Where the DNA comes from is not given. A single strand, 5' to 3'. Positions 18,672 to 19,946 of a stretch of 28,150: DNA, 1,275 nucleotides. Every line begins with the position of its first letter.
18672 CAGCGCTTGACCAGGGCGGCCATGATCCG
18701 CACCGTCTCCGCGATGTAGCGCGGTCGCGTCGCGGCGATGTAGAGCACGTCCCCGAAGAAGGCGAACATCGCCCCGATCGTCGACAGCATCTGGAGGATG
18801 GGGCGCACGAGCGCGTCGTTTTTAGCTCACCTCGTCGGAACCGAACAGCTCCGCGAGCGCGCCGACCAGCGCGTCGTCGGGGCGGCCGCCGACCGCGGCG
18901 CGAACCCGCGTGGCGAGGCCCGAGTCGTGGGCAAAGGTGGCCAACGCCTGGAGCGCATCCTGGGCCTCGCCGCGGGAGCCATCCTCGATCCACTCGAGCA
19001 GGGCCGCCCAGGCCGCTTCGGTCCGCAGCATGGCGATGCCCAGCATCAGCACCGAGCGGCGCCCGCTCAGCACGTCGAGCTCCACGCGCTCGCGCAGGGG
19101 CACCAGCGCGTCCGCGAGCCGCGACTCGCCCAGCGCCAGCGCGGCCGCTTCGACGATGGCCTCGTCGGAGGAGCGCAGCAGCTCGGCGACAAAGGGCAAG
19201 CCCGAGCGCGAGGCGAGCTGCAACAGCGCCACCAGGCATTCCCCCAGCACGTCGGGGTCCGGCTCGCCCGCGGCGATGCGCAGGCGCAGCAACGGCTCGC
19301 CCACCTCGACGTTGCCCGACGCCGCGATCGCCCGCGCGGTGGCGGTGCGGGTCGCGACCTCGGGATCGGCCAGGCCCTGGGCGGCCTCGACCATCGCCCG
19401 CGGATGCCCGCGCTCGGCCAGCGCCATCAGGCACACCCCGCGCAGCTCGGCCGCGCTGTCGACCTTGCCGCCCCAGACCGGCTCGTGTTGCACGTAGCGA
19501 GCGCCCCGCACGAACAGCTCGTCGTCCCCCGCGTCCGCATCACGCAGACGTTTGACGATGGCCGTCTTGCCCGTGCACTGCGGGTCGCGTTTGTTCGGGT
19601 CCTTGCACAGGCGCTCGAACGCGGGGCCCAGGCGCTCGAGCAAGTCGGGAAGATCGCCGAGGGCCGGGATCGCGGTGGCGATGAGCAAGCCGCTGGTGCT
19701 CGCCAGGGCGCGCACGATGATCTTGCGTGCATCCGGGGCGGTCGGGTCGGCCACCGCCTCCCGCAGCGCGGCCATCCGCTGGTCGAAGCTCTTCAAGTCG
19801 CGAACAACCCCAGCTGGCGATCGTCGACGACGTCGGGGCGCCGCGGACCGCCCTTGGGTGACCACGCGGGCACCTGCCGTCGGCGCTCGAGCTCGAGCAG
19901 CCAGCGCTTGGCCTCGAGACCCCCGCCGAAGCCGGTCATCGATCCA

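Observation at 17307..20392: Compact operon: O6-alkylguanine methyltransferase, HEAT-repeat protein and two tandem MlaE/YrbE-type permeases, with no ATPase or MCE gene in cis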

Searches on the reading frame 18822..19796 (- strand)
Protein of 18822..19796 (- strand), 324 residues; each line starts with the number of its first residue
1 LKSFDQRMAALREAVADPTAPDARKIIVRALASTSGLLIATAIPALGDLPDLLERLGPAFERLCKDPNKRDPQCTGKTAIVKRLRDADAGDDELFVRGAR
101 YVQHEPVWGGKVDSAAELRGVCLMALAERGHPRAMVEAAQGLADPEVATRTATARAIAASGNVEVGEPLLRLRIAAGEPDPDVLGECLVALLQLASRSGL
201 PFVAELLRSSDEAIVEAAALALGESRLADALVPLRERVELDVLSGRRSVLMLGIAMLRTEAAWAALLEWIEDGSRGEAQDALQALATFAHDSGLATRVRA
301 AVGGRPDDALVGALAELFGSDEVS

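Call 6: search_protein_families(library=pfam, proteins=[window:18822-19796:-], max_evalue=0.01)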
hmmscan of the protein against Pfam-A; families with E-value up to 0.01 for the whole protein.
window:18822-19796:- (324 aa): 3 families
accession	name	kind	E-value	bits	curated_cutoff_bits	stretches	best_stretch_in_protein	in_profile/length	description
PF13646.12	HEAT_2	-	3.1e-14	53.5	27.7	2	175-248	8-81/88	HEAT repeats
PF11838.14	ERAP1_C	-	0.00085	19.3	38.2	0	246-289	169-212/318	ERAP1-like C-terminal domain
PF02985.28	HEAT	-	0.00092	19.7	23.5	0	200-224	2-26/31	HEAT repeat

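Call 9: search_protein_families(library=ncbifam, proteins=[window:18822-19796:-], max_evalue=0.01)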
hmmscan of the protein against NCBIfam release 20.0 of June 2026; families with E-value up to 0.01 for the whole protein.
window:18822-19796:- (324 aa): 1 family
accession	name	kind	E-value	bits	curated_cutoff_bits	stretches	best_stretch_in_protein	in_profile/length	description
NF045915.1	PhycobilmeDegNblB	equivalog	0.0032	17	300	0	143-273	77-204/214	phycobilisome degradation protein NblB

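Call 11: find_homologous_proteins(query=window:18822-19796:-)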
Query window:18822-19796:- (324 aa): 210 proteins with E <= 0.001 among 8000 candidates; the best 120 are listed.
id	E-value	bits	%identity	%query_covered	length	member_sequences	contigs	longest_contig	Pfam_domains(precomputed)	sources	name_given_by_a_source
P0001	1.0e-192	657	100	98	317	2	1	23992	PF13646.13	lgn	-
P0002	4.1e-169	579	85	100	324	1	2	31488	PF13646.13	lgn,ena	-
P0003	1.4e-111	391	63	98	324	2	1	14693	PF13646.13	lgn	-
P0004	7.7e-110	385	63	98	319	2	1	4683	PF13646.13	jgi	-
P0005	2.8e-107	376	62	98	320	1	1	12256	PF13646.13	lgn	-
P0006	3.0e-106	373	61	98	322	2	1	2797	PF13646.13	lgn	-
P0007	3.4e-94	333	56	98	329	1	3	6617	PF13646.13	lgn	-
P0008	8.6e-93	329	62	81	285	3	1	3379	PF13646.13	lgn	-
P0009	1.1e-92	329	56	98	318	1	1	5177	PF13646.13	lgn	-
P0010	1.2e-92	328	58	98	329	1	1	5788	PF13646.13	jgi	jgi:HEAT repeat protein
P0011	2.4e-92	327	59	98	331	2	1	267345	PF13646.13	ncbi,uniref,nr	ncbi:hypothetical protein [Paraliomyxa miuraensis]|uniref:hypothetical protein n=1 Tax=Paraliomyxa m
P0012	6.4e-92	326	58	98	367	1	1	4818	-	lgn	-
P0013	1.4e-91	325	59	98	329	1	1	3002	PF13646.13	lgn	-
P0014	2.2e-91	324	58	98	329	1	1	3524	PF11838.15,PF13646.13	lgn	-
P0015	2.3e-91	324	58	97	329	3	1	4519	PF13646.13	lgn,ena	-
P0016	2.4e-91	324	55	98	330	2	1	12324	PF13646.13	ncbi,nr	ncbi:MAG: hypothetical protein K0V04_22620 [Deltaproteobacteria bacterium]|nr:hypothetical protein [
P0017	2.9e-91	324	58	98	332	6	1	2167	PF13646.13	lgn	-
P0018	5.7e-91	323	56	98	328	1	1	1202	PF13646.13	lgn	-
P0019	6.1e-91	323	57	98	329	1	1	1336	PF13646.13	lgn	-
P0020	6.9e-91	323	56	98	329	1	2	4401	PF13646.13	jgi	jgi:hypothetical protein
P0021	1.6e-90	321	56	98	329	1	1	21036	PF13646.13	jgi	jgi:HEAT repeat protein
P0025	1.1e-89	319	56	98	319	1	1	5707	PF13646.13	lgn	-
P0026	1.7e-89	318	55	98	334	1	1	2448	PF13646.13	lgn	-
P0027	3.4e-88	314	57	98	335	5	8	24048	PF13646.13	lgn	-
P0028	7.5e-88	313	57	90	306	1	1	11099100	PF13646.13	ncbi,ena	-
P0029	1.8e-86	308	55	98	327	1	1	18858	PF13646.13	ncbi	-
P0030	2.0e-85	305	55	98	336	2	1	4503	PF13646.13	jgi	jgi:HEAT repeat protein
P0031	1.9e-84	301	56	98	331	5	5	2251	PF13646.13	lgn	-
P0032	4.8e-84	300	54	98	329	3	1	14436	PF13646.13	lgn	-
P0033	7.7e-83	296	61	83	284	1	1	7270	PF13646.13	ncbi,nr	ncbi:MAG: hypothetical protein KDK70_14390, partial [Myxococcales bacterium]|nr:hypothetical protein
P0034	1.3e-79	286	54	93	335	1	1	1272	PF13646.13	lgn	-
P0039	1.8e-74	269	49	99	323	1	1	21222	PF13646.13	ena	-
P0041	1.7e-72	262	50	95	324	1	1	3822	PF13646.13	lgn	-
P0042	2.6e-72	262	51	99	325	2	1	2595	PF13646.13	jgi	jgi:hypothetical protein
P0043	1.4e-71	259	49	98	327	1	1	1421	PF13646.13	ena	-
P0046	5.5e-70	254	52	93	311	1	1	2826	PF13646.13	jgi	jgi:HEAT repeat protein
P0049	9.3e-69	250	58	74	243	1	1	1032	PF13646.13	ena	-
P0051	2.0e-68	249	48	99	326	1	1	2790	PF13646.13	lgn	-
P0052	4.2e-67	245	51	92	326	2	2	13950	PF13646.13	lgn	-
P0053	6.0e-66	241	49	95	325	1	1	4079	PF13646.13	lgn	-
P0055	5.9e-65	237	48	95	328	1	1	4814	PF13646.13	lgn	-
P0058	1.3e-61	227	47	97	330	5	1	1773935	-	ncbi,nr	ncbi:MAG: hypothetical protein IPN32_03430 [Deltaproteobacteria bacterium]|nr:hypothetical protein [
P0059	6.3e-61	224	44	98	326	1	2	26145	PF13646.13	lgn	-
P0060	8.0e-60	221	43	97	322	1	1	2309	PF13646.13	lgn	-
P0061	1.9e-59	219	48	88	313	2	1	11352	PF13646.13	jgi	-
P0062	2.2e-57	213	45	90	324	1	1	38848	PF13646.13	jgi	jgi:HEAT repeat protein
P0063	8.8e-57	211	41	97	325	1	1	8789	PF13646.13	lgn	-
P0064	1.0e-56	210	42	95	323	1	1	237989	PF02985.29,PF13646.13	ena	-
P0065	1.6e-56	210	46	78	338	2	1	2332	PF13646.13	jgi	-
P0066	2.5e-56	209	48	84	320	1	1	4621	PF13646.13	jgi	jgi:HEAT repeat protein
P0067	3.5e-56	209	45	98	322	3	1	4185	PF13646.13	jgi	jgi:HEAT repeat protein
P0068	7.4e-56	208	45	94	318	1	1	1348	PF13646.13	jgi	jgi:HEAT repeat protein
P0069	8.1e-56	207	42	90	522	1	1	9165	PF13646.13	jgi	jgi:HEAT repeat protein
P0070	1.7e-54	203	42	94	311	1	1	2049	PF13646.13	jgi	-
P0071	2.3e-54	203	47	84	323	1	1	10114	PF13646.13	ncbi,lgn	-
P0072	2.5e-54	203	44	99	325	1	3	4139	PF13646.13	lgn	-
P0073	1.1e-53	201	45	90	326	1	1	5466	PF13646.13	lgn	-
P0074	1.6e-53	200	40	98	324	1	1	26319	PF13646.13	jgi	jgi:hypothetical protein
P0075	2.9e-53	199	41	94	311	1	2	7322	PF13646.13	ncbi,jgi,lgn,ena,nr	ncbi:MAG TPA: HEAT repeat domain-containing protein [bacterium]|nr:HEAT repeat domain-containing pro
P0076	4.7e-53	198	45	90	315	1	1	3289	PF13646.13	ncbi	-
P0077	5.7e-53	198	46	84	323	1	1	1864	PF13646.13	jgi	jgi:HEAT repeat protein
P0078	8.6e-53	198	46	87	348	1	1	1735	PF13646.13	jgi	jgi:hypothetical protein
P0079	1.8e-52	196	41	98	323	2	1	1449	PF13646.13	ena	-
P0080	4.2e-52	195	44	93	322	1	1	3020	PF13646.13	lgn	-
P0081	9.4e-52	194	41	97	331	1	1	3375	PF02985.29,PF03130.23,PF13646.13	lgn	-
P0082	1.6e-51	193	41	91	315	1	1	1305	PF13646.13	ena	-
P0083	2.9e-51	193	40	98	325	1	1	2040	PF13646.13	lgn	-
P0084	4.7e-51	192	41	91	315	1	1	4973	PF13513.13,PF13646.13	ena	-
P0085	5.4e-51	192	41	94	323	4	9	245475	PF13646.13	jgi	jgi:hypothetical protein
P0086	6.0e-51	191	41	91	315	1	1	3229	PF13513.13,PF13646.13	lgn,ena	-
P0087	9.2e-51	191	43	78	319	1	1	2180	PF13646.13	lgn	-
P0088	1.3e-50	190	42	92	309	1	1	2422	PF03130.23,PF13646.13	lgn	-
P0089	1.3e-50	190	45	81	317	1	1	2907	PF13646.13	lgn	-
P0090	5.3e-50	188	38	98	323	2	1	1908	PF13646.13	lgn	-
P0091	7.8e-50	188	45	77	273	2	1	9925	PF13646.13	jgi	-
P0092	1.5e-49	187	43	78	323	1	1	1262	PF13646.13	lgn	-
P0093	1.9e-49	187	43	88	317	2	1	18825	PF02985.29,PF13646.13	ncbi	-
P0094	2.7e-49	186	43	94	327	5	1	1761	PF13646.13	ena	-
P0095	3.5e-49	186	42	92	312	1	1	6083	PF02985.29,PF13646.13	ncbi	-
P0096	6.1e-49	185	43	95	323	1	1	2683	PF13646.13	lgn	-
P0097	6.2e-49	185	42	94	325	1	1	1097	PF13646.13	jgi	-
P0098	1.1e-48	184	42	89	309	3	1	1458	PF13513.13,PF13646.13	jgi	jgi:HEAT repeat protein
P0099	2.0e-48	183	41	94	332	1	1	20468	PF13646.13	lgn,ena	-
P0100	3.1e-48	183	42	88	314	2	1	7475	PF13646.13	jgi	jgi:hypothetical protein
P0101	4.1e-48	182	42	90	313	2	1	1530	PF13646.13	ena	-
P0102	5.5e-48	182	44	77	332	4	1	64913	PF13646.13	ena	-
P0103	7.5e-48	181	44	90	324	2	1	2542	PF13646.13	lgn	-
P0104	1.5e-47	180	42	83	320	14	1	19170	PF02985.29,PF13646.13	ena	-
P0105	2.4e-47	180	43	74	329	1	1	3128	PF13646.13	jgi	jgi:hypothetical protein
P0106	4.1e-47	179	38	99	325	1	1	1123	PF13646.13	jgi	jgi:hypothetical protein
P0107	4.6e-47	179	40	94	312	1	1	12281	PF13513.13,PF13646.13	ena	-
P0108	5.7e-47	178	40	96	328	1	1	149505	PF13646.13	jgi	-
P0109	8.2e-47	178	38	91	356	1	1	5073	PF13646.13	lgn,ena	-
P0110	8.3e-47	178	40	97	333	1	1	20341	PF13646.13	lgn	-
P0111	9.0e-47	178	45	84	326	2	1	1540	PF13646.13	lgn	-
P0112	1.1e-46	178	40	90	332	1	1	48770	PF13646.13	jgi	-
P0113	1.5e-46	177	41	85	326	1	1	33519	PF13646.13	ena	-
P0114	2.2e-46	176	45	78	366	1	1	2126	PF13646.13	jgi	-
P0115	4.7e-46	175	43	84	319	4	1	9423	PF13646.13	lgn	-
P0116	5.5e-46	175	37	98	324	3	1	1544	PF13646.13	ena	-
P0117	7.4e-46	175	39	94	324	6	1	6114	PF13646.13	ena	-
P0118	8.3e-46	175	42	94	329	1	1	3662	PF13646.13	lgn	-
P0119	2.7e-45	173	40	72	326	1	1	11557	PF13646.13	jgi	jgi:HEAT repeat protein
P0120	3.6e-45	173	41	87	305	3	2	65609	PF13646.13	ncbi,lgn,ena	-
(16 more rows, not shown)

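Call 12: find_encoding_contigs(protein=P0011, flank=10000, max_places=2)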
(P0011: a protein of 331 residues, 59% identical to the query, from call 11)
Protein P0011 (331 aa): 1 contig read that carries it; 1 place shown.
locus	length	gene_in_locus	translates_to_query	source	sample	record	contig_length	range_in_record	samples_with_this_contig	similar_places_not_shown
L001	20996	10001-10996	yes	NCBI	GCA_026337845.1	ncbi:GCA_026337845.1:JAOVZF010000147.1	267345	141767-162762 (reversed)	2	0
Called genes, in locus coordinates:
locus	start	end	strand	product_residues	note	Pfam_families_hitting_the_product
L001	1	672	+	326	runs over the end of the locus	PF00005:ABC_tran, PF13304:AAA_21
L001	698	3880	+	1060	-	PF04457:MJ1316, PF03372:Exo_endo_phos, PF13563:2_5_RNA_ligase2, PF04928:PAP_central (weak)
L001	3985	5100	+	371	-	-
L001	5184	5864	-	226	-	-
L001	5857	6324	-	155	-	-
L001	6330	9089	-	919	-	-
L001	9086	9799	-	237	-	-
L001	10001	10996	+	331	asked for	PF13646:HEAT_2 (faint)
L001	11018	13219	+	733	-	-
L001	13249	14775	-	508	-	PF00069:Pkinase, PF07714:PK_Tyr_Ser-Thr (faint), PF08308:PEGA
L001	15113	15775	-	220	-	-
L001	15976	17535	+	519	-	-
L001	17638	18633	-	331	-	PF00657:Lipase_GDSL, PF13472:Lipase_GDSL_2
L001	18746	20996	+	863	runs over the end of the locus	PF20030:bpMoxR, PF07728:AAA_5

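Call 13: find_encoding_contigs(protein=P0058, flank=10000, max_places=2)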
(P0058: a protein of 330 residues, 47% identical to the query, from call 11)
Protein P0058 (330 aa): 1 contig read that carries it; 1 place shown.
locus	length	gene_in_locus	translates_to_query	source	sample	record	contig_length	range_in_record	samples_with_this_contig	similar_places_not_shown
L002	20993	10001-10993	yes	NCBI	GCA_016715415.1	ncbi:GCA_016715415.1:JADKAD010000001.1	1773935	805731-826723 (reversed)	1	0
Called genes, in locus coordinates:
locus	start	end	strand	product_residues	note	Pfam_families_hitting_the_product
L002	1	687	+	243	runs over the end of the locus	PF02517:Rce1-like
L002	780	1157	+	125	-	-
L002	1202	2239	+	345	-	PF02558:ApbA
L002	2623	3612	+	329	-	-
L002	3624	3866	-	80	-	-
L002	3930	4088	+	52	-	-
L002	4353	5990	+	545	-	-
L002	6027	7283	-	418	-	PF00144:Beta-lactamase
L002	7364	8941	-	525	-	PF00023:Ank (faint), PF13606:Ank_3 (faint), PF13637:Ank_4 (faint), PF13857:Ank_5 (faint), PF12796:Ank_2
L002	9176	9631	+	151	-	PF10604:Polyketide_cyc2, PF08327:AHSA1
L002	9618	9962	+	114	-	PF12840:HTH_20, PF01022:HTH_5, PF12802:MarR_2 (weak), PF13412:HTH_24 (weak), PF25212:HVO_A0114 (weak), PF08279:HTH_11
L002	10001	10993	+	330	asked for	-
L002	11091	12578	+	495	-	PF07995:GSDH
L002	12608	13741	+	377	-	PF00150:Cellulase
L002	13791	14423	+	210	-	-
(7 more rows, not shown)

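Call 14: find_encoding_contigs(protein=P0085, flank=10000, max_places=3)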
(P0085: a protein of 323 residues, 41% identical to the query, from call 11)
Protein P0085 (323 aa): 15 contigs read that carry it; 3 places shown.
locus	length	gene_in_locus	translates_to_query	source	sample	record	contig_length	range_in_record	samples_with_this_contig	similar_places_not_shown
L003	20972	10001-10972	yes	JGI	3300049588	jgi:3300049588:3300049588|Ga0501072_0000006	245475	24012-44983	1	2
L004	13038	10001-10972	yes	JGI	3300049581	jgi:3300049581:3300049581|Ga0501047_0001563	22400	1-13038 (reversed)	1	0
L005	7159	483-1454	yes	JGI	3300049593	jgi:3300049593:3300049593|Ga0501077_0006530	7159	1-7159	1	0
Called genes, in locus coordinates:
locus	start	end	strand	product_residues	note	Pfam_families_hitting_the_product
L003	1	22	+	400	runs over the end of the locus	-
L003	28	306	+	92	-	-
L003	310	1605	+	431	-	-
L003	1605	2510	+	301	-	-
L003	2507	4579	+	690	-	PF00593:TonB_dep_Rec_b-barrel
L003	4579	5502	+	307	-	-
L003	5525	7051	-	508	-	PF08757:CotH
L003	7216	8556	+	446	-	PF25852:DUF6242_C (weak)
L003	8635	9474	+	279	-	PF04072:LCM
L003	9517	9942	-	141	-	PF00903:Glyoxalase, PF13669:Glyoxalase_4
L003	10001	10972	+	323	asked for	PF13646:HEAT_2 (weak)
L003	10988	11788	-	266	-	PF05118:Asp_Arg_Hydrox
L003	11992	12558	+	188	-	PF01442:Apolipoprotein (weak)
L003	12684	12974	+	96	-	-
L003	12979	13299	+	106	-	PF13560:HTH_31, PF01381:HTH_3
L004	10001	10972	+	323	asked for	PF13646:HEAT_2 (weak)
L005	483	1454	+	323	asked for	PF13646:HEAT_2 (weak)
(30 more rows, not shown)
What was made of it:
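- Other homologues have unrelated neighbours (calls 12-14). More distant homologues have unrelated neighbours (calls 13, 14).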

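Call 15: find_encoding_contigs(protein=P0002, flank=10000, max_places=2)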
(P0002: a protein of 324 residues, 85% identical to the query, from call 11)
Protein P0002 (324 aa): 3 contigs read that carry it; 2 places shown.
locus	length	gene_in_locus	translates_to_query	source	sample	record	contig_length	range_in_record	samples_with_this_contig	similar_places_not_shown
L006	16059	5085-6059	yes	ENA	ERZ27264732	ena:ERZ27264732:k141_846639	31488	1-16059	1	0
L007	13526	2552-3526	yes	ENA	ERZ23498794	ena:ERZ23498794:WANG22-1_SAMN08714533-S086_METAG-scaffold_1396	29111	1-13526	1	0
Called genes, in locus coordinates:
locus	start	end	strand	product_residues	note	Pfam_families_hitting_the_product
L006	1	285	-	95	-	?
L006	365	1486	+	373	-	PF09423:PhoD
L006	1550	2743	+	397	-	PF13517:FG-GAP_3 (weak), PF12256:TcdB_toxin_midN (faint)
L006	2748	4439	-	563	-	PF00657:Lipase_GDSL (faint), PF13472:Lipase_GDSL_2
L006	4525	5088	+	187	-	PF01035:DNA_binding_1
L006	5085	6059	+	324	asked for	PF13646:HEAT_2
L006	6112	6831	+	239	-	PF02405:MlaE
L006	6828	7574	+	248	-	PF02405:MlaE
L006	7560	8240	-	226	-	-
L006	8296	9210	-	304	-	-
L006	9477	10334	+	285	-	PF02678:Pirin, PF05726:Pirin_C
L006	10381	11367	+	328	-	-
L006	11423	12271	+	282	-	PF23441:SDR, PF00106:adh_short, PF08659:KR, PF13561:adh_short_C2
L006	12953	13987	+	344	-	-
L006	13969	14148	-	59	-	-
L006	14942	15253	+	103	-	-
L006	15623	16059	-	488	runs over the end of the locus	-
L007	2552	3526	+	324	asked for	PF13646:HEAT_2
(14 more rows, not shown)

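Call 16: find_encoding_contigs(protein=P0003, flank=10000, max_places=2)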
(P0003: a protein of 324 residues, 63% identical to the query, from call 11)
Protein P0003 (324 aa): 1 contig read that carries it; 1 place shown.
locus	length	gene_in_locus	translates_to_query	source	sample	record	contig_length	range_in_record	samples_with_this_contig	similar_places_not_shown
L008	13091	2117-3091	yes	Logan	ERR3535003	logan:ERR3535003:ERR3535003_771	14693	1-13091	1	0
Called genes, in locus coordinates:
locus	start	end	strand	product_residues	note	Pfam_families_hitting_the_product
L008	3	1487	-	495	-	?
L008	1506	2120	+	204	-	PF01035:DNA_binding_1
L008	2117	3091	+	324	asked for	PF13646:HEAT_2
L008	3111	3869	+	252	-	PF02405:MlaE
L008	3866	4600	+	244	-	PF02405:MlaE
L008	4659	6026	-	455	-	PF05729:NACHT (faint)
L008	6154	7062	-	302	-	-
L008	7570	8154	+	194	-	PF00027:cNMP_binding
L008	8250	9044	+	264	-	PF00106:adh_short, PF08659:KR (weak), PF01370:Epimerase, PF13561:adh_short_C2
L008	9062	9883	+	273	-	PF00561:Abhydrolase_1, PF12697:Abhydrolase_6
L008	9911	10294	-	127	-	-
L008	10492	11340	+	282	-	PF01965:DJ-1_PfpI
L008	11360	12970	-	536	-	PF02638:GHL10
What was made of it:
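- The same 4-nt overlap appears in L006 and L008 (calls 15, 16).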

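Call 17: find_encoding_contigs(protein=P0028, flank=10000, max_places=2)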
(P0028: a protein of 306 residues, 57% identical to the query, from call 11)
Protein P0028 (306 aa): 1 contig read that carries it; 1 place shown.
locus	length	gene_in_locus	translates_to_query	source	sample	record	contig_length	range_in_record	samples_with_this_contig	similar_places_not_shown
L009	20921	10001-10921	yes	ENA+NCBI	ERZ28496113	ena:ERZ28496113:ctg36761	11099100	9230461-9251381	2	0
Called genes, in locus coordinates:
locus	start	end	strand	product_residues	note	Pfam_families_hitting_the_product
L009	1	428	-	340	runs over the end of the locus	-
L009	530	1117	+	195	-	PF14597:Lactamase_B_5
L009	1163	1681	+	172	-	PF09351:DUF1993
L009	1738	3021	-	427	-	-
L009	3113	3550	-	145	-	-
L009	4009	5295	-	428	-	-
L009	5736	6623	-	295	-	PF00106:adh_short, PF08659:KR (weak), PF13561:adh_short_C2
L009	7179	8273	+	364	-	PF13428:TPR_14 (faint), PF13174:TPR_6 (faint), PF13431:TPR_17 (faint), PF14559:TPR_19 (faint), PF07719:TPR_2 (faint), PF13424:TPR_12 (faint)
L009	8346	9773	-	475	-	-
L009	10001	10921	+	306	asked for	PF13646:HEAT_2 (faint)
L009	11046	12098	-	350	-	PF00487:FA_desaturase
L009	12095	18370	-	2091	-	PF00698:Acyl_transf_1, PF00109:ketoacyl-synt, PF02801:Ketoacyl-synt_C, PF16197:KAsynt_C_assoc (weak), PF08659:KR, PF00106:adh_short, PF13561:adh_short_C2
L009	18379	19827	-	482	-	PF00550:PP-binding, PF00106:adh_short, PF08659:KR, PF13561:adh_short_C2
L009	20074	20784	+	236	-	PF01638:HxlR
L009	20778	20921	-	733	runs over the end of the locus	-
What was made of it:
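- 18822..19796 (-): HEAT-repeat (PBS-lyase/alphaRep-type) alpha-solenoid protein, 324 aa, of unknown function. Its TTG start overlaps the ogt stop as TTGA. It is a lineage-specific insertion between ogt and mlaE1. Its homologues elsewhere stand alone (calls 12-14, 17).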

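Call 37: search_solved_structures(query=A2, max_evalue=1)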
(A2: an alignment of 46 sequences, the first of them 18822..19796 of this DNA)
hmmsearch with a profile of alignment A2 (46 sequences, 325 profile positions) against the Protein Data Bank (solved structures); distinct sequences matched with E-value up to 1: 32.
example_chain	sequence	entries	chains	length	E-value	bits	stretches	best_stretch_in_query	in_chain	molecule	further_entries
9sah_A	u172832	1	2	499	1.1e-33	120.1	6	114-244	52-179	E4-NB2 synthetic fusion protein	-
4xl5_C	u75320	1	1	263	3.3e-30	108.6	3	118-240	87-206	bGFP-A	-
6fsq_A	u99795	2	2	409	6.1e-27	97.9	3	121-252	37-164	alphaRep A3_bGFPD | A3_bGFPD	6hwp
4zv6_A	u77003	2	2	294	5.4e-26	94.8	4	126-290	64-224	AlphaRep-7 | alpha-Rep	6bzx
7p0h_A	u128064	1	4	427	4.8e-24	88.4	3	121-242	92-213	Helicobacter pylori ComF fused to an artificial alphaREP crystallization helper (named B2)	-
6ft5_A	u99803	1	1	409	2.7e-22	82.6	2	121-252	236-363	alphaRep A3_A3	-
6gwc_C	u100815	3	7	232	1.1e-16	64.2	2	118-243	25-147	iE5 ALPHAREP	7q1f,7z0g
6veh_A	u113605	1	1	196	4.9e-16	62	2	123-243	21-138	HEAT repeat domain-containing protein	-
8aw4_A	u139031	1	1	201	1.4e-14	57.3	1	122-243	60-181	ALPHAREP bB-E3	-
9rhz_A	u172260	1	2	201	4.3e-13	52.4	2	128-243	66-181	ALPHAREP bE5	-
6gx7_E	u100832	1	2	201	4.4e-13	52.3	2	124-243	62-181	iiiA5 ALPHAREP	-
4xvp_D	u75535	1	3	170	5.1e-13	52.1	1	118-243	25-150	BGFP-C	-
3ltm_A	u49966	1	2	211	6.2e-12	48.6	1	120-294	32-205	Alpha-Rep4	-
3ltj_A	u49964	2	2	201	1.3e-11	47.5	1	120-254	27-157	AlphaRep-4 | bA3-2: binder of A3 protein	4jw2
5dcq_A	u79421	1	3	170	1.5e-11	47.3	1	118-243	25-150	artificial repeat proteins (alphaREP3)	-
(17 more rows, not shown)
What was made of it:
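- On PBS-lyase-type HEAT repeat proteins (PF13646/PF03130): The profile hits alphaRep chains at E down to 1e-33 (call 37).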
